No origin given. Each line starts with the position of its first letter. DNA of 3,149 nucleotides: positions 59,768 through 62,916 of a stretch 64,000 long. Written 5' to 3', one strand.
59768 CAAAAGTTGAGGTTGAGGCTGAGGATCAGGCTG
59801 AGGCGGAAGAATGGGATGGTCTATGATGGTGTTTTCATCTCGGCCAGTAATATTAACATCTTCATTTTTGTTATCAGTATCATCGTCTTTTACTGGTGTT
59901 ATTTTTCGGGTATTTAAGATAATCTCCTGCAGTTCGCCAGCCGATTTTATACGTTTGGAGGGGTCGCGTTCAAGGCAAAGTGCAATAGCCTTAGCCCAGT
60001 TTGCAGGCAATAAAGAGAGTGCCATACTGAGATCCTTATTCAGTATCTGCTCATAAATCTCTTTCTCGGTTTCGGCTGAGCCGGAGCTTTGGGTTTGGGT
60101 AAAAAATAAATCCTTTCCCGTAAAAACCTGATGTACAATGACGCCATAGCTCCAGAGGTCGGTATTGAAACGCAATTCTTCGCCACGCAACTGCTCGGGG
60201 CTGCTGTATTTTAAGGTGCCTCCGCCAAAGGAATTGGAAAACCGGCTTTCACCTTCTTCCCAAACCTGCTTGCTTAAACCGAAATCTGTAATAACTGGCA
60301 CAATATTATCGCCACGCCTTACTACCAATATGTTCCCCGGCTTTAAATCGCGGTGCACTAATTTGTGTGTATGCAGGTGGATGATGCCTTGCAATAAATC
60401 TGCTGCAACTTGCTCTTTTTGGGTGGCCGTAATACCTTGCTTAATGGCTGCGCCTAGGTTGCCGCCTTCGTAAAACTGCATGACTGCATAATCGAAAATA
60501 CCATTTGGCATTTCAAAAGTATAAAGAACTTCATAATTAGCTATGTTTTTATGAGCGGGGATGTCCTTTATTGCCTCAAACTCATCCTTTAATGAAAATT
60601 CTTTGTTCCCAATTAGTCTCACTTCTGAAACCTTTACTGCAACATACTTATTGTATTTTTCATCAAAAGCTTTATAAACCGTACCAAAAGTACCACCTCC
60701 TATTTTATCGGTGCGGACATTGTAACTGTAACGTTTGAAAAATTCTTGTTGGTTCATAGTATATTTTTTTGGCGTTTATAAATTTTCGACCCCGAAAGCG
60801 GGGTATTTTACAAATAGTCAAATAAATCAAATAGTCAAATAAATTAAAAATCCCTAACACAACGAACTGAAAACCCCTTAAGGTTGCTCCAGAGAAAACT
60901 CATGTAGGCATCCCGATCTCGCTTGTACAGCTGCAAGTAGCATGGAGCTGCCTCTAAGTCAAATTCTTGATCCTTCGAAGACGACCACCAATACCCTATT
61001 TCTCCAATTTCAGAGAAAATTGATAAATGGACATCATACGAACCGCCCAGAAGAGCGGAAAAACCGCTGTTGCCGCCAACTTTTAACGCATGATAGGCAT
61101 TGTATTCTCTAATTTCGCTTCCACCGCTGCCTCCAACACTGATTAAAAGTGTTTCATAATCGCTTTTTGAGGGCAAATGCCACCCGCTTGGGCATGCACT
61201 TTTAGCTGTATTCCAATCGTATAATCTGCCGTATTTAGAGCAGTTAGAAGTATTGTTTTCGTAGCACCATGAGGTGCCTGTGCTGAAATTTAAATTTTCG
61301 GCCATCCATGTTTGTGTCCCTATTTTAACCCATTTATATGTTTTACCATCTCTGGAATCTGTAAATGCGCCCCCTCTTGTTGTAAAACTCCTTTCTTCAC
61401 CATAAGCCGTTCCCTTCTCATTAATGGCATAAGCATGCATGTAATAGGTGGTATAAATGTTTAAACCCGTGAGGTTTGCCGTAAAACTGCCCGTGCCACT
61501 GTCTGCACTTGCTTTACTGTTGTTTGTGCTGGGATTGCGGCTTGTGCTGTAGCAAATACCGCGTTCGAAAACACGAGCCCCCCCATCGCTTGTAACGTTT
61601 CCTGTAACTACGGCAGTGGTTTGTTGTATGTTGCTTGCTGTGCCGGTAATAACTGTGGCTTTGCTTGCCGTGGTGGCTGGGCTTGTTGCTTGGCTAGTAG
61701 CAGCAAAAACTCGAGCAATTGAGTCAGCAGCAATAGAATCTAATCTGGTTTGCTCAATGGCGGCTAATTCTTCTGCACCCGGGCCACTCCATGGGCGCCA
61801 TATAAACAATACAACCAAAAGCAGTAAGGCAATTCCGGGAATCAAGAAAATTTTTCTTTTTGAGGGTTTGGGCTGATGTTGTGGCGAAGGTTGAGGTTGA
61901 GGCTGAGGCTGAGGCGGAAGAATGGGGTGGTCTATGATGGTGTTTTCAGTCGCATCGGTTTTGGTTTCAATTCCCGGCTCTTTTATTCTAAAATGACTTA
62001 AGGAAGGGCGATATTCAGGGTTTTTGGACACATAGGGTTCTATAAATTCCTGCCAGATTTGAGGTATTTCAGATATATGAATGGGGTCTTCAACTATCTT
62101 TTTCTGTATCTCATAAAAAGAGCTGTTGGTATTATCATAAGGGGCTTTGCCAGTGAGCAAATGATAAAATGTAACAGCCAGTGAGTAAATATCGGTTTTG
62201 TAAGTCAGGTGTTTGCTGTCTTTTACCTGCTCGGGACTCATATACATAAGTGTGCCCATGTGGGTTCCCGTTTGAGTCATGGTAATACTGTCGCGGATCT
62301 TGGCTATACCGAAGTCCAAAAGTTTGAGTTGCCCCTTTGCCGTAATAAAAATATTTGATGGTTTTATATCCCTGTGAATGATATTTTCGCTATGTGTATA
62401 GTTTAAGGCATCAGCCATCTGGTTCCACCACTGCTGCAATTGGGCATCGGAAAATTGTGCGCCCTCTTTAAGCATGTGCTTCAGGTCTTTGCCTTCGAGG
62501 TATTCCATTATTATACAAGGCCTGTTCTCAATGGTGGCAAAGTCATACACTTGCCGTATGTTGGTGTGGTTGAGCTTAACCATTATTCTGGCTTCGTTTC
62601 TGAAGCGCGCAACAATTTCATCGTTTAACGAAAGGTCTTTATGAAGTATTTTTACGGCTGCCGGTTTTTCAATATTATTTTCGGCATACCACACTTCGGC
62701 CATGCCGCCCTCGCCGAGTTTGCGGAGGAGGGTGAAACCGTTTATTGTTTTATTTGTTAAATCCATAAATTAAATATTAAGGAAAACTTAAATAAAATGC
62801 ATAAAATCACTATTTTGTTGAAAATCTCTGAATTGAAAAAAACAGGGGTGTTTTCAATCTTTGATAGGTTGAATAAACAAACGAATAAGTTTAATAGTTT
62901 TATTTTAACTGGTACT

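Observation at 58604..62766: Tandem Ser/Thr kinases with FISUMP ectodomains are mosaics: divergent kinase domains but a near-identical linker/TM segment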

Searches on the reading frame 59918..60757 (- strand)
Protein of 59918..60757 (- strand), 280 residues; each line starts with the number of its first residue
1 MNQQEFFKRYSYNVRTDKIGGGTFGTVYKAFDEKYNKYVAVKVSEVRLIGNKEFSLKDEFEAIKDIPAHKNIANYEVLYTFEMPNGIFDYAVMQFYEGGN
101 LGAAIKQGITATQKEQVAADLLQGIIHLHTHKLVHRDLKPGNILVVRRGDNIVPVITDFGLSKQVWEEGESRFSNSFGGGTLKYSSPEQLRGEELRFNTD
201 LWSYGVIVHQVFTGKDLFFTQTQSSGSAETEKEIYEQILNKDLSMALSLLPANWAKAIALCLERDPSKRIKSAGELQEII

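Call 34: find_related_loci(query=A2, collection=metagenome_contigs, flank=10000)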
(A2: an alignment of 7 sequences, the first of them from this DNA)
Query A2 (280 aa) in metagenome_contigs; peptide patterns used: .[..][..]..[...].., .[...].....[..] (x = any residue, [..] = any of these).
320 stretches matched a pattern; 87 encode a relative of the query (tblastn E <= 1e-3); the best 80 are kept; 80 distinct loci.
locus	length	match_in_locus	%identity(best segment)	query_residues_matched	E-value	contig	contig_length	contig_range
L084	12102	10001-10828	71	1-276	1e-135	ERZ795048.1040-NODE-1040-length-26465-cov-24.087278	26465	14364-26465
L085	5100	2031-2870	67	1-280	5e-133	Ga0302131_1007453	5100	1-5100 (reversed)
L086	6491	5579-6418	67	1-280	4e-132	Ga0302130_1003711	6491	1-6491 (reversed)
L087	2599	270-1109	67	1-280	2e-138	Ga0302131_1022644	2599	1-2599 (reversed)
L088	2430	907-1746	67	1-280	4e-138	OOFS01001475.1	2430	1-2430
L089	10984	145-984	62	1-280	2e-122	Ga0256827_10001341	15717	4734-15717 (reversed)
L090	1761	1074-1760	73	1-229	2e-124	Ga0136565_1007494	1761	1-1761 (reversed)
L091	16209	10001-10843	59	1-279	2e-111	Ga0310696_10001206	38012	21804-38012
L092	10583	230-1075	57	1-280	2e-111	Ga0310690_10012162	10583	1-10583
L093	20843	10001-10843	58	1-280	6e-111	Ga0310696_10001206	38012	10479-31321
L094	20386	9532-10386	57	1-280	1e-109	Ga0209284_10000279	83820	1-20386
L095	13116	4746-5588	59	1-280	2e-109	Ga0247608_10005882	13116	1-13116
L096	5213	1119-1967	57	1-280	2e-109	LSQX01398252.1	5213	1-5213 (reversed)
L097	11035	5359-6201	59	1-280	2e-109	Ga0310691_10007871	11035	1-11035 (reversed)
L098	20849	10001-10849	59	1-279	2e-109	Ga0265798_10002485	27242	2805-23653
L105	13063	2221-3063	59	1-280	3e-105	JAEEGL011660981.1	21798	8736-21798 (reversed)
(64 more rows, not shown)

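Call 68: search_protein_families(library=pfam, proteins=[L091:2506-3762:+, L091:4319-5668:+, L091:5910-8222:+, L091:8366-9970:+, L091:10001-11710:+, L091:11807-13474:+, L091:13531-15426:+, L093:10001-12034:+, L105:3538-6438:+, L105:6464-9175:+], max_evalue=0.0001)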
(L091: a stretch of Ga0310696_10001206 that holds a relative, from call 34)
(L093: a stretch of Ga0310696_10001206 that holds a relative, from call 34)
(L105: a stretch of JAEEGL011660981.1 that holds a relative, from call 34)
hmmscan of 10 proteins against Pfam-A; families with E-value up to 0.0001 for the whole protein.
L091:2506-3762:+ (418 aa): 2 families
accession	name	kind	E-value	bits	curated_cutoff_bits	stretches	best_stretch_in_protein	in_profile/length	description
PF00069.31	Pkinase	-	5.6e-46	157.5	31.7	1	16-272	4-253/263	Protein kinase domain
PF07714.23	PK_Tyr_Ser-Thr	-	7e-33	114.5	23.1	1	16-272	4-250/258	Protein tyrosine and serine/threonine kinase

L091:4319-5668:+ (449 aa): 6 families
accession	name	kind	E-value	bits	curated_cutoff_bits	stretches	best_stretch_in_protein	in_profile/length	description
PF00069.31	Pkinase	-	5.4e-50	170.7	31.7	1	9-256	1-256/263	Protein kinase domain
PF07714.23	PK_Tyr_Ser-Thr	-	1.5e-35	123.2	23.1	1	10-256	2-253/258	Protein tyrosine and serine/threonine kinase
PF03109.22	ABC1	-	2.2e-07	30.7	22.9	1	81-154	143-215/244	ABC1 atypical kinase-like domain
PF06293.20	Kdo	-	1.2e-06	28.6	21.3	1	83-157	94-173/207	Lipopolysaccharide kinase (Kdo/WaaP) family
PF01636.29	APH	-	3.3e-06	27.5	23.2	0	111-155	154-199/239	Phosphotransferase enzyme family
PF17667.7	Pkinase_fungal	-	2e-05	23.9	24.1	1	124-194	305-379/387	Fungal protein kinase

L091:5910-8222:+ (770 aa): 6 families
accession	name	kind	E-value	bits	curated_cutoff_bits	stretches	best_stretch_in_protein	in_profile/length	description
PF00069.31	Pkinase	-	2.2e-49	168.7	31.7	1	9-257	1-257/263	Protein kinase domain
PF03781.23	FGE-sulfatase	-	2.9e-43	148.8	23.3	1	540-766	7-254/255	Sulfatase-modifying factor enzyme 1-like domain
PF07714.23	PK_Tyr_Ser-Thr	-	1.1e-31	110.5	23.1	1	10-257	2-254/258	Protein tyrosine and serine/threonine kinase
PF03109.22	ABC1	-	1.1e-05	25.2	22.9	1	76-154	138-215/244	ABC1 atypical kinase-like domain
PF01636.29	APH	-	1.3e-05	25.5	23.2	0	96-153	137-197/239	Phosphotransferase enzyme family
PF06293.20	Kdo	-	5.4e-05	23.2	21.3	1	80-150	91-166/207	Lipopolysaccharide kinase (Kdo/WaaP) family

L091:8366-9970:+ (534 aa): 4 families
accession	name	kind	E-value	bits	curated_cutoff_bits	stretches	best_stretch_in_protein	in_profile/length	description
PF00069.31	Pkinase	-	4.5e-53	180.8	31.7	1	9-255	1-255/263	Protein kinase domain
PF07714.23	PK_Tyr_Ser-Thr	-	4.5e-37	128.2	23.1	1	10-256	2-253/258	Protein tyrosine and serine/threonine kinase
PF03109.22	ABC1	-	4.5e-06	26.4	22.9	0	81-154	143-215/244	ABC1 atypical kinase-like domain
PF11932.13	DUF3450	-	7.5e-05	22.6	32.6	0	358-414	29-85/241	Protein of unknown function (DUF3450)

L091:10001-11710:+ (569 aa): 3 families
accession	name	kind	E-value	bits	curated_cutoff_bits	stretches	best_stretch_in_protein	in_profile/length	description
PF00069.31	Pkinase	-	1.5e-48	165.9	31.7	1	16-273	4-253/263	Protein kinase domain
PF07714.23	PK_Tyr_Ser-Thr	-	5.8e-36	124.6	23.1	1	16-273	4-250/258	Protein tyrosine and serine/threonine kinase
PF03544.19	TonB_C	-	2.4e-17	63.6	24.6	1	492-568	2-78/79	Gram-negative bacterial TonB protein C-terminal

L091:11807-13474:+ (555 aa): 4 families
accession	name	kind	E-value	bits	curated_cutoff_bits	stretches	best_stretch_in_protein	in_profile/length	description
PF03781.23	FGE-sulfatase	-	4.5e-53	181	23.3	1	320-551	7-254/255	Sulfatase-modifying factor enzyme 1-like domain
PF00069.31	Pkinase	-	1e-51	176.3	31.7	1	9-256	1-256/263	Protein kinase domain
PF07714.23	PK_Tyr_Ser-Thr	-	8.6e-34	117.4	23.1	1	10-256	2-253/258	Protein tyrosine and serine/threonine kinase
PF03109.22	ABC1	-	5.2e-06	26.2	22.9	1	80-154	142-215/244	ABC1 atypical kinase-like domain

L091:13531-15426:+ (631 aa): 4 families
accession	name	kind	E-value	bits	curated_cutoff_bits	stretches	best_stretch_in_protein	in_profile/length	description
PF03781.23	FGE-sulfatase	-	4.4e-52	177.7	23.3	1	414-627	7-254/255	Sulfatase-modifying factor enzyme 1-like domain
PF00069.31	Pkinase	-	2.3e-46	158.8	31.7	1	17-273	5-254/263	Protein kinase domain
PF07714.23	PK_Tyr_Ser-Thr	-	7.7e-34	117.6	23.1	1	17-272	5-250/258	Protein tyrosine and serine/threonine kinase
PF03109.22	ABC1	-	9.7e-05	22.1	22.9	0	91-176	144-227/244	ABC1 atypical kinase-like domain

L093:10001-12034:+ (677 aa): 5 families
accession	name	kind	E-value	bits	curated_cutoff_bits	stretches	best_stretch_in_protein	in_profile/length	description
PF00069.31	Pkinase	-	1.1e-45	156.5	31.7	1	16-275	4-255/263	Protein kinase domain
PF07714.23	PK_Tyr_Ser-Thr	-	8.8e-33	114.1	23.1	1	17-272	5-250/258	Protein tyrosine and serine/threonine kinase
PF21602.3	GldM_3rd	-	3.4e-19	69.3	25.2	1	484-567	1-82/82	GldM third domain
PF21601.3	GldM_2nd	-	1.5e-13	51.5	24.4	1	374-481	2-97/98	GldM second domain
PF12080.14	GldM_4th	-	1.3e-11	45.5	24.6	1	570-661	1-94/114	GldM C-terminal domain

L105:3538-6438:+ (966 aa): 6 families
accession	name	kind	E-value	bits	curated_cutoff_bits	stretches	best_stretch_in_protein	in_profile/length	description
PF14903.11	WG_beta_rep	-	1.4e-102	335.7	25.6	9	575-609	1-35/35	WG containing repeat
PF00069.31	Pkinase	-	4.5e-52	177.5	31.7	1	10-256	2-254/263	Protein kinase domain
PF07714.23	PK_Tyr_Ser-Thr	-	6.8e-37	127.6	23.1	1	10-258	2-253/258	Protein tyrosine and serine/threonine kinase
PF03781.23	FGE-sulfatase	-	9.3e-33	114.4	23.3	1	752-960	4-254/255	Sulfatase-modifying factor enzyme 1-like domain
PF03109.22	ABC1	-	9.6e-08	31.9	22.9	1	42-156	109-217/244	ABC1 atypical kinase-like domain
PF06293.20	Kdo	-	2e-05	24.6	21.3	1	50-150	65-166/207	Lipopolysaccharide kinase (Kdo/WaaP) family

L105:6464-9175:+ (903 aa): 6 families
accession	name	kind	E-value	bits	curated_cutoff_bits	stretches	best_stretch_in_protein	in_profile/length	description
PF00069.31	Pkinase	-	2.8e-68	230.6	31.7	2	315-564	1-258/263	Protein kinase domain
PF07714.23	PK_Tyr_Ser-Thr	-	4.6e-51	174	23.1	2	317-564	3-255/258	Protein tyrosine and serine/threonine kinase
PF03781.23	FGE-sulfatase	-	9.7e-39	134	23.3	1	677-899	7-254/255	Sulfatase-modifying factor enzyme 1-like domain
PF03109.22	ABC1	-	1.2e-09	38.2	22.9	1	387-468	143-223/244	ABC1 atypical kinase-like domain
PF06293.20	Kdo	-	1.2e-05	25.3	21.3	0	386-458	91-168/207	Lipopolysaccharide kinase (Kdo/WaaP) family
PF01636.29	APH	-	5.9e-05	23.4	23.2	0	413-463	149-201/239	Phosphotransferase enzyme family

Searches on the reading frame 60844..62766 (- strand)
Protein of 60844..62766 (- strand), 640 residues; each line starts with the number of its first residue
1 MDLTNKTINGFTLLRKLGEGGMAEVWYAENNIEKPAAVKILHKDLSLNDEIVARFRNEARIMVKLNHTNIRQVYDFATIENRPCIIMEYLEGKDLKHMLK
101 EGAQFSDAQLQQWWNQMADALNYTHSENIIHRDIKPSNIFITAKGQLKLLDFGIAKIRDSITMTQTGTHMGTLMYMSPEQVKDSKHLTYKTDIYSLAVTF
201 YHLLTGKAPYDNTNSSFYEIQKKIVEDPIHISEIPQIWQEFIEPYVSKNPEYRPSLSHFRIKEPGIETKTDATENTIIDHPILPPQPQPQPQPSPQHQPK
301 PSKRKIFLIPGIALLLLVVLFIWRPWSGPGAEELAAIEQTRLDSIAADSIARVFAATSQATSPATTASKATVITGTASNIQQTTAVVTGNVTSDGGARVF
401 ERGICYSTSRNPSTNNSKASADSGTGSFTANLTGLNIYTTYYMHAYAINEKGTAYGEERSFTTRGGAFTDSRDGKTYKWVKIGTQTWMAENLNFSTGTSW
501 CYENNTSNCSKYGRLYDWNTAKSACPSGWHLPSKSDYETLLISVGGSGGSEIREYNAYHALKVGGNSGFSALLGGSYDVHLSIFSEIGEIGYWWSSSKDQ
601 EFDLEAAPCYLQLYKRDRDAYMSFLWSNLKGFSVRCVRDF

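Call 5: search_protein_families(library=pfam, proteins=[window:60844-62766:-], max_evalue=0.01)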
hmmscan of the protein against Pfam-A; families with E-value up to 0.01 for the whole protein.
window:60844-62766:- (640 aa): 8 families
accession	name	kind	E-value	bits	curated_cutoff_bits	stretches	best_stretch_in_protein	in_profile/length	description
PF00069.31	Pkinase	-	2.9e-55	187.9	31.7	1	12-258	2-256/263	Protein kinase domain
PF07714.23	PK_Tyr_Ser-Thr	-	4.8e-39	134.7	23.1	1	12-258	2-253/258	Protein tyrosine and serine/threonine kinase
PF09603.15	Fib_succ_major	-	2.5e-26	93.5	33.9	1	480-638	1-187/187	Fibrobacter succinogenes major domain (Fib_succ_major)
PF03109.22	ABC1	-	1.4e-07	31.4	22.9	1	69-156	131-215/244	ABC1 atypical kinase-like domain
PF06293.20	Kdo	-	2.4e-07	30.8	21.3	1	79-158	88-172/207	Lipopolysaccharide kinase (Kdo/WaaP) family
PF17667.7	Pkinase_fungal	-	7.3e-05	22.1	24.1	1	126-195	305-378/387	Fungal protein kinase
PF01636.29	APH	-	0.00034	20.9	23.2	0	109-157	149-199/239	Phosphotransferase enzyme family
PF01163.29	RIO1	-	0.0065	16.5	22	0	51-153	51-149/187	RIO domain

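Call 6: search_protein_families(library=ncbifam, proteins=[window:60844-62766:-], max_evalue=0.01)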
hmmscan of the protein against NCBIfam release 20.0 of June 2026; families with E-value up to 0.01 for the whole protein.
window:60844-62766:- (640 aa): 23 families
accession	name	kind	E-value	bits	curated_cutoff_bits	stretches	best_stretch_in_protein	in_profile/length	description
NF033483.0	PknB_PASTA_kin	equivalog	1e-73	249.3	450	1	11-254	9-255/563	Stk1 family PASTA domain-containing Ser/Thr kinase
NF047741.1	antiphage_MADS6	equivalog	1.4e-45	156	460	2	115-260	306-454/612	methylation-associated defense system protein kinase MAD6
TIGR02145.1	Fib_succ_major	domain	1.4e-44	152.9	41.65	1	468-639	2-176/176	FISUMP domain-containing protein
NF052427.1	StpK7MSMEG_1200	equivalog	6.2e-42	143.9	900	1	10-234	8-232/601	serine/threonine protein kinase StpK7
NF009651.0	PRK13184.1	equivalog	4.4e-30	104.4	839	1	10-243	3-266/932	serine/threonine-protein kinase PknD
NF033442.0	BREX_PglW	equivalog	5.8e-27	93.9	990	1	9-210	512-710/1391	BREX system serine/threonine kinase PglW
NF053615.1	SerThrKinAfsKStmc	equivalog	1e-26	93.9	1300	1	6-257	10-258/809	protein serine/threonine kinase AfsK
TIGR03903.1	TOMM_kin_cyc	equivalog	1.1e-26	93.1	705.75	1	36-208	6-187/1267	TOMM system kinase/cyclase fusion protein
NF038150.1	lanthi_synth_IV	equivalog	8.9e-24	83.8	650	1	52-280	236-460/851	class IV lanthionine synthetase LanL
TIGR03724.2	arch_bud32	equivalog_domain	4.9e-14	52.3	125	1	50-163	34-139/193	KEOPS complex kinase/ATPase Bud32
NF038151.1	lanthi_synth_III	equivalog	7.7e-14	51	575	1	52-255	267-472/833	class III lanthionine synthetase LanKC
NF011463.0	PRK14879.1-4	equivalog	1.7e-12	47.2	188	1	47-206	56-204/237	Kae1-associated kinase Bud32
NF049889.1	AlphArabdaseBT0360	equivalog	2.7e-12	46.1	600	1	353-468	16-134/639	arabinan endo-1,5-alpha-L-arabinosidase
NF043056.1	T4SS_LegK1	equivalog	3.6e-11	42.3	550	1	125-197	206-277/516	Dot/Icm T4SS effector kinase LegK1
NF007174.0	PRK09605.1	equivalog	4e-11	42.1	447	1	43-162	370-480/535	bifunctional N(6)-L-threonylcarbamoyladenine synthase/serine/threonine protein kinase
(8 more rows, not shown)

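Call 17: find_homologous_proteins(query=window:60844-62766:-, max_evalue=1e-10)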
Query window:60844-62766:- (640 aa): 7944 proteins with E <= 1e-10 among 8000 candidates; the best 120 are listed.
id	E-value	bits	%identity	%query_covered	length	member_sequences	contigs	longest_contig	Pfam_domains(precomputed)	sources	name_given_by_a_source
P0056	0.0e+0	1490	100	100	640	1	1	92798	PF06293.21,PF07714.24,PF09603.16,PF00069.32,PF03109.23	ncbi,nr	ncbi:MAG: FISUMP domain-containing protein [Bacteroidales bacterium]|nr:FISUMP domain-containing pro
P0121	1.7e-189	649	52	100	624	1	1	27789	PF06293.21,PF07714.24,PF09603.16,PF00069.32,PF03109.23,PF17667.8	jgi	-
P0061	2.2e-171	590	64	42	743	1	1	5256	PF07714.24,PF09603.16,PF00069.32,PF00041.28,PF01636.30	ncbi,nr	ncbi:MAG: FISUMP domain-containing protein [Bacteroidales bacterium]|nr:FISUMP domain-containing pro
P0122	3.6e-171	589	45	100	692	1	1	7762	PF06293.21,PF07714.24,PF09603.16,PF00069.32,PF03109.23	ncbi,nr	ncbi:MAG: FISUMP domain-containing protein [Bacteroidales bacterium]|nr:FISUMP domain-containing pro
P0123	3.9e-171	589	54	49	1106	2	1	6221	PF06293.21,PF07714.24,PF00069.32,PF03109.23,PF03781.23,PF14531.13,PF17667.8,PF01636.30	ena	-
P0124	9.6e-159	548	56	51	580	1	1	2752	PF07714.24,PF09603.16,PF00069.32,PF03109.23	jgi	-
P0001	1.0e-144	501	44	98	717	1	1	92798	PF07714.24,PF09603.16,PF00069.32,PF26707.1,PF03109.23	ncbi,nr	ncbi:MAG: FISUMP domain-containing protein [Bacteroidales bacterium]|nr:FISUMP domain-containing pro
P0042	2.7e-133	464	-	-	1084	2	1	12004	PF25059.2,PF23376.2,PF00041.28,PF10179.16,PF16656.12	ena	-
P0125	1.7e-130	455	58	48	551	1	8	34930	PF07714.24,PF09603.16,PF00069.32,PF03109.23,PF01636.30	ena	-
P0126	4.1e-129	450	40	49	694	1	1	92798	PF07714.24,PF09603.16,PF00069.32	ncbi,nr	ncbi:MAG: FISUMP domain-containing protein, partial [Bacteroidales bacterium]|nr:FISUMP domain-conta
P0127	1.5e-124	435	-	-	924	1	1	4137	PF16974.12,PF25059.2,PF07603.18,PF00041.28,PF10179.16,PF16656.12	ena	-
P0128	5.6e-122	426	61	47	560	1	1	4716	PF06293.21,PF07714.24,PF00069.32,PF03109.23,PF03781.23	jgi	-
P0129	1.9e-121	425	57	55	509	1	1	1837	PF06293.21,PF07714.24,PF00069.32,PF03109.23,PF01636.30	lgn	-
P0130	1.0e-120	422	56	43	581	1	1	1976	PF06293.21,PF07714.24,PF09603.16,PF00069.32,PF03109.23,PF01636.30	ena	-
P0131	3.7e-120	420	62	47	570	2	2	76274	PF07714.24,PF00069.32,PF03109.23,PF17667.8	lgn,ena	-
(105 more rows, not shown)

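Call 19: find_encoding_contigs(protein=P0126, flank=10000, max_places=4)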
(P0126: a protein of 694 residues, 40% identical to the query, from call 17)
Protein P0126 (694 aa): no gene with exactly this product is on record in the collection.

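Call 20: find_encoding_contigs(protein=P0121, flank=10000, max_places=4)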
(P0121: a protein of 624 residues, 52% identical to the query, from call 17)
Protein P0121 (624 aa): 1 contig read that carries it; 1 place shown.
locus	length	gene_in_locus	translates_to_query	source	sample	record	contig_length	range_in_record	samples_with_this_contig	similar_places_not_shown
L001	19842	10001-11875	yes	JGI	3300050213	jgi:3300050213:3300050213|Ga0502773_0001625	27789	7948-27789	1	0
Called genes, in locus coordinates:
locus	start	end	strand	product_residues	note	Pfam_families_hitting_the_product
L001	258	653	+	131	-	-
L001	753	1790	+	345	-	PF01761:DHQ_synthase, PF24621:DHQS_C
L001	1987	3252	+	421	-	PF00275:EPSP_synthase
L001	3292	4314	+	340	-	PF04389:Peptidase_M28, PF01546:Peptidase_M20, PF16254:DUF4910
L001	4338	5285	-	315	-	PF12706:Lactamase_B_2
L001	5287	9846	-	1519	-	PF18911:PKD_4 (faint), PF19081:Ig_7, PF13585:CHU_C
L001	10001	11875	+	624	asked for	PF00069:Pkinase, PF06293:Kdo (faint), PF07714:PK_Tyr_Ser-Thr, PF03109:ABC1 (weak), PF17667:Pkinase_fungal (weak), PF09603:Fib_succ_major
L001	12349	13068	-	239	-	PF02754:CCG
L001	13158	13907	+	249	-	PF01048:PNP_UDP_1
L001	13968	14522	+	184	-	-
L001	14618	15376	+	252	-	-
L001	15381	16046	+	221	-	-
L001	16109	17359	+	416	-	PF07969:Amidohydro_3, PF01979:Amidohydro_1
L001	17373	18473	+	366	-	PF04015:DUF362, PF00037:Fer4, PF12837:Fer4_6 (weak), PF12838:Fer4_7, PF13187:Fer4_9 (weak), PF13237:Fer4_10 (weak), PF00037:Fer4 (weak), PF12837:Fer4_6 (weak), +6 more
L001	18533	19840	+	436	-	?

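Call 25: find_encoding_contigs(protein=P0122, flank=5000, max_places=3)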
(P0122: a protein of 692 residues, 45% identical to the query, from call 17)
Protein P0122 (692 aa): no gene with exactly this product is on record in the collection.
